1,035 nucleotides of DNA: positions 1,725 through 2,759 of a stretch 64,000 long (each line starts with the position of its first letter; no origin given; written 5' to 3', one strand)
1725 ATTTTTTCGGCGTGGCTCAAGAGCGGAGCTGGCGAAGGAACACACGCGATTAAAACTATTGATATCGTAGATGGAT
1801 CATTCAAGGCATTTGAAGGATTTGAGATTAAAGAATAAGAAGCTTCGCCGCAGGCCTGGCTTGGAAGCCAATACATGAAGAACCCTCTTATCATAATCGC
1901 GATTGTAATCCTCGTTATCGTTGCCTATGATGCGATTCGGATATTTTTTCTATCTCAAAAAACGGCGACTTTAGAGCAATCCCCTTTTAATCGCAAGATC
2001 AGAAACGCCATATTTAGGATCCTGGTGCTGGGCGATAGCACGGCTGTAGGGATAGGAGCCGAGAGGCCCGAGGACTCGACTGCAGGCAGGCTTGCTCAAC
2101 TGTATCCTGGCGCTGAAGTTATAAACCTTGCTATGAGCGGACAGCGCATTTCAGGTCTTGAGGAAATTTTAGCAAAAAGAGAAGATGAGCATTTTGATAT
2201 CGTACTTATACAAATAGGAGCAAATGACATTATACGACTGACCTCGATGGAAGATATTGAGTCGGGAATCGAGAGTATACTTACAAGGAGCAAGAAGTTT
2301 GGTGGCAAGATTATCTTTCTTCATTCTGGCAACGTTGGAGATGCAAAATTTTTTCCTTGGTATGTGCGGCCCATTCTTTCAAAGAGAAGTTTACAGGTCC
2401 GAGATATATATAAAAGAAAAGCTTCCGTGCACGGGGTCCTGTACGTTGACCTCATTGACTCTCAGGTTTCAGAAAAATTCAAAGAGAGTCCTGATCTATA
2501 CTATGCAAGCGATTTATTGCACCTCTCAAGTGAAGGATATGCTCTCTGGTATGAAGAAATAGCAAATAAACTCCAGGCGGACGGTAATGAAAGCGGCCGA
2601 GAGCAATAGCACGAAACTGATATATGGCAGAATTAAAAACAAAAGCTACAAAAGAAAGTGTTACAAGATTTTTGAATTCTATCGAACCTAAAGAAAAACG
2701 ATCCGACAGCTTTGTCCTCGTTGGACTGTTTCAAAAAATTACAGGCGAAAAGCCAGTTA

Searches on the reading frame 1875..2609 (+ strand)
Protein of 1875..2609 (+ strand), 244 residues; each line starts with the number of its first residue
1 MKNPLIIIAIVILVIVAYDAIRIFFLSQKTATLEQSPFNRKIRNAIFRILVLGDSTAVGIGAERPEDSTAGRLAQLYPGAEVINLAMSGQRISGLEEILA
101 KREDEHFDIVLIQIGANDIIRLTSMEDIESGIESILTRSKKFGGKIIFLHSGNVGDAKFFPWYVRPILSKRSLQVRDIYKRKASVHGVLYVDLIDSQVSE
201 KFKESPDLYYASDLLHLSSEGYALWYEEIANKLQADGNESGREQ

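Call 33: find_encoding_contigs(protein=window:1875-2609:+, flank=10000, max_places=3)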
Protein window:1875-2609:+ (244 aa): 7 contigs read that carry it; 3 places shown.
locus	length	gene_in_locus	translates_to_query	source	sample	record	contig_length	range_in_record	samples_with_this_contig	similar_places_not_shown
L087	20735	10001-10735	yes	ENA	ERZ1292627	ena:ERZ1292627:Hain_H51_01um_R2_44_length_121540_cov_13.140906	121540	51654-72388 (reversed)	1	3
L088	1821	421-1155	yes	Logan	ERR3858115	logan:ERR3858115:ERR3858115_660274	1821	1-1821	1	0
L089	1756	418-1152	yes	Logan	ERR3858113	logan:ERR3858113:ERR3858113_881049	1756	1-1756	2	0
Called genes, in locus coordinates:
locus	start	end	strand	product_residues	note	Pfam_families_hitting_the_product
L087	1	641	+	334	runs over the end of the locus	-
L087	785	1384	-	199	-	-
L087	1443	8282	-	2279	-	PF03160:Calx-beta (weak), PF24489:Ig_J_second (faint), PF00041:fn3 (weak), PF01471:PG_binding_1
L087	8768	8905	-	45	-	-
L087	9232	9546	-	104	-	-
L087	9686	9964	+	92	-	PF00708:Acylphosphatase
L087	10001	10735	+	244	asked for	PF00657:Lipase_GDSL, PF13472:Lipase_GDSL_2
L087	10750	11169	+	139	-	PF08818:DUF1801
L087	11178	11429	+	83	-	PF13376:OmdA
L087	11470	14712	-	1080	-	PF00041:fn3, PF01471:PG_binding_1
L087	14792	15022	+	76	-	-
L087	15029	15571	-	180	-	PF01300:Sua5_yciO_yrdC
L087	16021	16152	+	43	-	-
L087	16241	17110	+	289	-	PF08239:SH3_3 (faint), PF03734:YkuD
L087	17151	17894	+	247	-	PF13529:Peptidase_C39_2, PF03412:Peptidase_C39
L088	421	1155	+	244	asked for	PF00657:Lipase_GDSL, PF13472:Lipase_GDSL_2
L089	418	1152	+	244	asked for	PF00657:Lipase_GDSL, PF13472:Lipase_GDSL_2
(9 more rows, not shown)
